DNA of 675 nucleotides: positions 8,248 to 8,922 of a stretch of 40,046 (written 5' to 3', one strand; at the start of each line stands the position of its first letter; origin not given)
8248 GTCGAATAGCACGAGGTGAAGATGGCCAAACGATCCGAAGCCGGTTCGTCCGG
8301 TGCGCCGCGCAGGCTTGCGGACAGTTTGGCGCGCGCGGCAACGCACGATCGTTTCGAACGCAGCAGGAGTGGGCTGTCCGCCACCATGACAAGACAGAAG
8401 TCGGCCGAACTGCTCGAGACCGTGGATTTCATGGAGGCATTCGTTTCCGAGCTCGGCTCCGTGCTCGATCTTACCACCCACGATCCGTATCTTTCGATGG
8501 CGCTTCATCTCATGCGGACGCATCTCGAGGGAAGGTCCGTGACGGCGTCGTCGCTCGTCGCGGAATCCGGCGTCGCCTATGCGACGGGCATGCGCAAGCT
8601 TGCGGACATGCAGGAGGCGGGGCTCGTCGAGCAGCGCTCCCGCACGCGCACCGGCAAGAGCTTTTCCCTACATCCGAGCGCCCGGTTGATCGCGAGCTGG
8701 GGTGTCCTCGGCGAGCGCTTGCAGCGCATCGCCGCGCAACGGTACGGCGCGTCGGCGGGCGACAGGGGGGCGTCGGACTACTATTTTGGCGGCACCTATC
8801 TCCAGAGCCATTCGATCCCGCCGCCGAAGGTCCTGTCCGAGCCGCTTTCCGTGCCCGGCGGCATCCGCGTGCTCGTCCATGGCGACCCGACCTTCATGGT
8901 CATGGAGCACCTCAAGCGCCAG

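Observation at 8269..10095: Cytoplasmic family-1 solute-binding domain fused to a winged-helix DNA-binding domain: candidate new regulator architecture (copy 1)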

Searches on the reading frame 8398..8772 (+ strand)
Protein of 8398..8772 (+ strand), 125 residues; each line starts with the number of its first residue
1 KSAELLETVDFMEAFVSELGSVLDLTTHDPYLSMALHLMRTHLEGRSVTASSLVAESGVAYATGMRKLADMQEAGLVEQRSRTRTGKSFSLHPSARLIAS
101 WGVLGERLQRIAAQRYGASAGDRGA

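Call 22: search_solved_structures(query=A2, max_evalue=10, show_alignments=3)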
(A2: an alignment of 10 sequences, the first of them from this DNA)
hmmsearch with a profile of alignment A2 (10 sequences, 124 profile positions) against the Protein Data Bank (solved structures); distinct sequences matched with E-value up to 10: 7.
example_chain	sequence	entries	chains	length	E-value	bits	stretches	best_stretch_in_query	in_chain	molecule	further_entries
8c7t_A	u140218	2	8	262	0.009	18.8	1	34-84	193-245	GTP-sensing transcriptional pleiotropic repressor CodY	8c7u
3r4k_A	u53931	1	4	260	0.025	17.4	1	34-84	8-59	Transcriptional regulator, IclR family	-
3sqn_A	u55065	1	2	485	0.35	13.7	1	33-73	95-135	Conserved domain protein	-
7olc_SZ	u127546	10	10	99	0.36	13.6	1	37-78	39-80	40S ribosomal protein S25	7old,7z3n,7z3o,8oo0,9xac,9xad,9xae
3bj6_A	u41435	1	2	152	0.71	12.7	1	62-87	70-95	Transcriptional regulator, MarR family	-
3kp2_A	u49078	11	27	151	1.1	12.2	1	5-77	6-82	Transcriptional regulator TcaR | TcaR transcription regulator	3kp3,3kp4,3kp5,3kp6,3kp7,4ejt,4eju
8ylf_A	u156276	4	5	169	1.1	12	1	46-87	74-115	MarR family transcriptional regulator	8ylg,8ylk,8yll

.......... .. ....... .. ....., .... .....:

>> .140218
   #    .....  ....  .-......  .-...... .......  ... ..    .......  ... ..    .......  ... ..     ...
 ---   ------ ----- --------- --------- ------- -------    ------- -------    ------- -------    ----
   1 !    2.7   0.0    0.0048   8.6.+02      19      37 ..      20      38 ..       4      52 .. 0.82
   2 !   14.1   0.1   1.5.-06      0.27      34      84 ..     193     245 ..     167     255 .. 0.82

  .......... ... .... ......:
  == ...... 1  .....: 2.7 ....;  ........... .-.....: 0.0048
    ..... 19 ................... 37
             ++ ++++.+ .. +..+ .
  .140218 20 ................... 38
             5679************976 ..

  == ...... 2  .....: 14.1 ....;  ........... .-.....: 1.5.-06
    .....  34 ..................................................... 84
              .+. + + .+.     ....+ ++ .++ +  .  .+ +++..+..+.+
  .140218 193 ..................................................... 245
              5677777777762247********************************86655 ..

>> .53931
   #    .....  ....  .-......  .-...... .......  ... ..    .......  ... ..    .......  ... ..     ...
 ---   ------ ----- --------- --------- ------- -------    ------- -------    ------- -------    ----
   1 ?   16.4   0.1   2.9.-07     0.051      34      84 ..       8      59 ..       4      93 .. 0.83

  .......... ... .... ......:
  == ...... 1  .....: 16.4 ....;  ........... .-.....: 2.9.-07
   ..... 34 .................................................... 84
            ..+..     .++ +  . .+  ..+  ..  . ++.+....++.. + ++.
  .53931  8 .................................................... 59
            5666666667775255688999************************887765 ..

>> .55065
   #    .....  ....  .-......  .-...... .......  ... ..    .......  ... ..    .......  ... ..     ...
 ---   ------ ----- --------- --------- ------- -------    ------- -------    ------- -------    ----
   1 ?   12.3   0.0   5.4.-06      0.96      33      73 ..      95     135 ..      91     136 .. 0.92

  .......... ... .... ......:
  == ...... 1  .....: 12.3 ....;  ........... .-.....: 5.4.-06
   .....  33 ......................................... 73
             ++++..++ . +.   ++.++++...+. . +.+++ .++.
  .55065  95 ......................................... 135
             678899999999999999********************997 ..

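Call 23: search_protein_families(library=pfam, alignment_id=A2, max_evalue=1)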
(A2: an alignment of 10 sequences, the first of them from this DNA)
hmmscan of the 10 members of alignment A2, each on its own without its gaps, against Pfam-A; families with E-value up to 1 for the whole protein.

A. member 1, seq(124 aa): 4 families
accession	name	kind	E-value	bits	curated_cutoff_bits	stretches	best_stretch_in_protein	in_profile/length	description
PF12802.13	MarR_2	-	0.002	18.7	27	1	35-81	11-55/61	MarR family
PF25213.1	HVO_A0261_N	-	0.0089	16.3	35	1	41-81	19-59/86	HVO_A0261 N-terminal domain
PF08222.17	HTH_CodY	-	0.16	12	27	1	42-81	1-39/61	CodY helix-turn-helix domain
PF05043.19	Mga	-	0.22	12.6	21.1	1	32-72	16-56/87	Mga helix-turn-helix domain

B. families by the number of members that match (of 10 scanned): 24 families
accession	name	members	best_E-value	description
PF12802.13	MarR_2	9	1.1e-05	MarR family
PF09339.16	HTH_IclR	9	0.00023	IclR helix-turn-helix domain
PF01978.25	TrmB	9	0.00078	Sugar-specific transcriptional regulator TrmB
PF25213.1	HVO_A0261_N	7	4.2e-05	HVO_A0261 N-terminal domain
PF12840.13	HTH_20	7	0.00025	Helix-turn-helix domain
PF13545.12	HTH_Crp_2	4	0.0031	Crp-like helix-turn-helix domain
PF02082.26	Rrf2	3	0.064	Iron-dependent Transcriptional regulator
PF03297.21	Ribosomal_S25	3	0.11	S25 ribosomal protein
PF21248.3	SoFic-like_C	1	0.022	Protein adenylyltransferase SoFic-like, C-terminal domain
PF13463.12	HTH_27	1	0.022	Winged helix DNA-binding domain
PF01047.28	MarR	1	0.028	MarR family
PF19729.6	LRR_FBXL18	1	0.037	F-box/LRR-repeat protein 18, LRR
PF17782.7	DprA_WH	1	0.068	DprA winged helix domain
PF01325.25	Fe_dep_repress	1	0.074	Iron dependent repressor, N-terminal DNA binding domain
PF25438.1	DUF7896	1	0.077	Domain of unknown function (DUF7896)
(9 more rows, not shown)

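Call 47: predict_structure(alignment_id=A4)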
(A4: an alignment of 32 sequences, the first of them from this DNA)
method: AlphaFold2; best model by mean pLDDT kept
length: 122 residues; sequences in the alignment: 32
mean_pLDDT: 93.7   pTM: 0.85
mean pLDDT of the five models: 93.7, 93.5, 92.1, 91.5, 89.1
residues with pLDDT >= 90: 104; 70-90: 13; 50-70: 4; < 50: 1
segments of 3 or more residues with pLDDT < 50: none
pLDDT, mean of each block of 10 residues (from residue 1): 95 95 91 98 97 97 98 98 88 98 96 81 51
secondary structure, 60 per line:
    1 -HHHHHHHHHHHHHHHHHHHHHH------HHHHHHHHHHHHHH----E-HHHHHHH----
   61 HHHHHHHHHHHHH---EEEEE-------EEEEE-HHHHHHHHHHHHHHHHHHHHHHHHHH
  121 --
elements in order: H2-23 H30-43 H50-56 H61-73 E77-81 E89-93 H95-120

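Call 52: fold_search(model_id=the predicted structure, library=pdb)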
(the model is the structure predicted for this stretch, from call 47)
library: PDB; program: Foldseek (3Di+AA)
matches with E <= 10: 1520; with E <= 0.001: 1
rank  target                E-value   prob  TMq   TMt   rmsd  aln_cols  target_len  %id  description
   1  4rgx_A                6.4e-04  1.00  0.49  0.44   7.7       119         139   15  Crystal Structure of Putative MarR Family Transcriptional Regulator HcaR from Acinetobacter sp. ADP complexed with 3,4 (released 2015-03-04)
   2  4rgr_A                1.2e-03  1.00  0.49  0.43   7.7       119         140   15  Crystal Structure of Putative MarR Family Transcriptional Regulator HcaR from Acinetobacter sp. ADP (released 2015-03-04)
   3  4rgu_B                1.3e-03  1.00  0.48  0.42   7.6       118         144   15  Crystal Structure of Putative MarR Family Transcriptional Regulator HcaR from Acinetobacter sp. ADP complexed with fer (released 2015-03-04)
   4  6o8k                  1.5e-03  1.00  0.45  0.56   9.5        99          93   17  Crystal Structure of apo and reduced Sulfide-responsive transcriptional repressor (SqrR) from Rhodobacter capsulatus. (released 2020-04-01)
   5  3k0l_A                1.6e-03  1.00  0.49  0.44   7.5       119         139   13  Crystal Structure of Putative MarR Family Transcriptional Regulator from Acinetobacter sp. ADP (released 2009-10-13)
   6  2rdp                  1.9e-03  1.00  0.55  0.49   9.0       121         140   17  The structure of a MarR family protein from Bacillus stearothermophilus (released 2007-11-13)
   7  2fbh                  1.9e-03  1.00  0.51  0.46   7.1       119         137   21  The crystal structure of transcriptional regulator PA3341 (released 2005-12-20)
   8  9u7b_A                2.0e-03  1.00  0.51  0.44  10.0       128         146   18  Crystal structure of Rv0042c (released 2026-03-25)
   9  2d1h_A                2.5e-03  1.00  0.45  0.52   6.6       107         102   16  Crystal structure of ST1889 protein from thermoacidophilic archaeon Sulfolobus tokodaii (released 2006-09-05)
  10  3pqk_B                2.7e-03  1.00  0.45  0.53  12.6       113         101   18  Crystal Structure of the transcriptional repressor BigR from Xylella fastidiosa (released 2011-06-01)
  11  3pqk_F                2.9e-03  1.00  0.45  0.53  12.6       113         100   18  Crystal Structure of the transcriptional repressor BigR from Xylella fastidiosa (released 2011-06-01)
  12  7kfq                  2.9e-03  1.00  0.46  0.41   7.7       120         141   12  Crystal structure of the MarR family transcriptional regulator from Variovorax paradoxus bound to 1H-Indole-3-Carboxylic (released 2021-11-10)
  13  5ffx_D                3.1e-03  1.00  0.51  0.46   7.0       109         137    8  S. aureus MepR G34K Mutant (released 2016-12-21)
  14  3gfj                  3.1e-03  1.00  0.49  0.44   7.3       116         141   15  Crystal structure of the ST1710 mutant (R89A) protein (released 2009-08-25)
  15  5eri                  3.1e-03  1.00  0.46  0.39   8.7       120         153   15  MarR Protein from Peptoclostridium difficile DA00132 (released 2016-11-16)
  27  1lnw_H                3.7e-03  1.00  0.48  0.43   8.4       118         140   19  CRYSTAL STRUCTURE OF THE MEXR REPRESSOR OF THE MEXAB-OPRM MULTIDRUG EFFLUX OPERON OF PSEUDOMONAS AERUGINOSA (released 2002-09-11)
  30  1lj9_B                3.9e-03  1.00  0.49  0.43   8.3       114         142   10  The crystal structure of the transcriptional regulator SlyA (released 2003-01-21)
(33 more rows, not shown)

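Call 80: search_protein_representatives(alignment_id=A4)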
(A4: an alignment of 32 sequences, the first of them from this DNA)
Query: 32 sequences, 122 profile positions. Proteins with E-value up to 0.001 (for the whole library): 403; up to 1e-10: 147; up to 1e-30: 24. The best 150 are listed.
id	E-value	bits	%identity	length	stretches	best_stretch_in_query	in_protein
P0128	1.4e-53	195.8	-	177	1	3-117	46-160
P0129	1.7e-49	182.7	-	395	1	3-120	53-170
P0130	4.1e-48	178.2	-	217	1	3-119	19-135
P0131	9.2e-48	177.1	-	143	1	3-119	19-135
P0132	2.0e-47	175.9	-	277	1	17-119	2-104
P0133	4.7e-47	174.8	-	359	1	3-119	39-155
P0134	3.7e-46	171.9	-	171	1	2-119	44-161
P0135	2.0e-44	166.3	-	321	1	7-119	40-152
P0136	5.5e-44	164.9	-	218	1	5-119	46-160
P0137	8.2e-44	164.3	-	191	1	3-118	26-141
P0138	1.9e-43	163.1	-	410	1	6-119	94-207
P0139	4.0e-42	158.8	-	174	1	3-120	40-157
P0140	1.5e-41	157.0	-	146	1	4-108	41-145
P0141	3.6e-41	155.8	-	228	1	5-120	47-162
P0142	4.2e-41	155.6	-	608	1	4-120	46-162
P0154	2.0e-29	117.9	-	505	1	5-100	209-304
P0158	3.4e-27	110.6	-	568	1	2-119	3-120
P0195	7.2e-21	90.2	-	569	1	2-118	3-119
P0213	1.6e-17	79.4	-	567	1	3-120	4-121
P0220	7.1e-17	77.3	-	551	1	3-110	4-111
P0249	3.2e-14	68.8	-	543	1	3-119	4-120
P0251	7.6e-14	67.5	-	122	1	3-119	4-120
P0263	5.6e-12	61.5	-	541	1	3-109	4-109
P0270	4.4e-11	58.6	-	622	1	4-109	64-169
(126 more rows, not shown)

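Call 81: search_protein_families(library=pfam, proteins=[P0158, P0195, P0213, P0220, P0249, P0263, P0270, P0154, P0138, P0251], max_evalue=0.001)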
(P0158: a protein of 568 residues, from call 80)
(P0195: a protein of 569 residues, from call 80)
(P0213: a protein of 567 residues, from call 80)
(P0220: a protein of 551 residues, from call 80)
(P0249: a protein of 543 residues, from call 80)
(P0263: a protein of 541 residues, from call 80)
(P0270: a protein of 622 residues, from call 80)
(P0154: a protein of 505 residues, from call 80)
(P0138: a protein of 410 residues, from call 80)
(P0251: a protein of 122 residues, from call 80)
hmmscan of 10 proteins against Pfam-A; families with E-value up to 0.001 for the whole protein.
P0158 (568 aa): 2 families
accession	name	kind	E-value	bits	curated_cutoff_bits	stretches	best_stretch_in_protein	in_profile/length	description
PF01547.30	SBP_bac_1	-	2.6e-30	106.9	26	1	180-473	24-305/307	Bacterial extracellular solute-binding protein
PF13416.11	SBP_bac_8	-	6.7e-22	79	27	1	182-496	14-271/279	Bacterial extracellular solute-binding protein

P0195 (569 aa): 2 families
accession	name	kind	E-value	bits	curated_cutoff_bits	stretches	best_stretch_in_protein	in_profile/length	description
PF01547.30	SBP_bac_1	-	8.3e-20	72.4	26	1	189-473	30-304/307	Bacterial extracellular solute-binding protein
PF13416.11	SBP_bac_8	-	2.1e-16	61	27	1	172-497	5-271/279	Bacterial extracellular solute-binding protein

P0213 (567 aa): 3 families
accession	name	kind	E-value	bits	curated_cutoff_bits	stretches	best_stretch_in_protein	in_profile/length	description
PF01547.30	SBP_bac_1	-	6.9e-20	72.7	26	1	207-473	48-306/307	Bacterial extracellular solute-binding protein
PF13416.11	SBP_bac_8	-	9.3e-20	72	27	1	203-497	32-272/279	Bacterial extracellular solute-binding protein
PF12802.13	MarR_2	-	0.00048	20.7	27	0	31-85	6-57/61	MarR family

P0220 (551 aa): 1 family
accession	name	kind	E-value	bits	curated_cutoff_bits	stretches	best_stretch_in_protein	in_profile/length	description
PF01547.30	SBP_bac_1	-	2e-14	54.8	26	1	208-457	49-305/307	Bacterial extracellular solute-binding protein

P0249 (543 aa): 3 families
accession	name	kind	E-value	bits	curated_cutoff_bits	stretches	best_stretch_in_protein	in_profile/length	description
PF01547.30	SBP_bac_1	-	1.1e-12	49.1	26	1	191-430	46-286/307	Bacterial extracellular solute-binding protein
PF13416.11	SBP_bac_8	-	8e-10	39.4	27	1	197-453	37-250/279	Bacterial extracellular solute-binding protein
PF12802.13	MarR_2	-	5.3e-05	23.7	27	1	44-88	14-60/61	MarR family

P0263 (541 aa): 2 families
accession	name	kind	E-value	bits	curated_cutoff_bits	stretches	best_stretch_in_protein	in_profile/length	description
PF01547.30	SBP_bac_1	-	2.5e-10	41.3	26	1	208-441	51-300/307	Bacterial extracellular solute-binding protein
PF13416.11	SBP_bac_8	-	2.4e-06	28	27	1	202-441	34-243/279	Bacterial extracellular solute-binding protein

P0270 (622 aa): 2 families
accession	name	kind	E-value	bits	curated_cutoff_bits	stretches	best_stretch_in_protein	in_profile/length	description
PF01547.30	SBP_bac_1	-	1.3e-11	45.5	26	1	264-528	47-306/307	Bacterial extracellular solute-binding protein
PF13416.11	SBP_bac_8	-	5.1e-11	43.3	27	1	252-530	23-251/279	Bacterial extracellular solute-binding protein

P0154 (505 aa): 0 families

P0138 (410 aa): 2 families
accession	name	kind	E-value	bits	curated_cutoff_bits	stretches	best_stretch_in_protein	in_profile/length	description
PF01547.30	SBP_bac_1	-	4.5e-10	40.4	26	1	296-375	51-130/307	Bacterial extracellular solute-binding protein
PF13416.11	SBP_bac_8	-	1.5e-05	25.4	27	1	291-376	35-112/279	Bacterial extracellular solute-binding protein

P0251 (122 aa): 3 families
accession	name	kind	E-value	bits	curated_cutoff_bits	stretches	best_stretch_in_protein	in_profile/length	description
PF12802.13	MarR_2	-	7.9e-07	29.6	27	1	44-87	14-59/61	MarR family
PF13412.12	HTH_24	-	9.7e-05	22.3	21.9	1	49-78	18-47/48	Winged helix-turn-helix DNA-binding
PF09339.16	HTH_IclR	-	0.00011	22.3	22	1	46-80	16-50/52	IclR helix-turn-helix domain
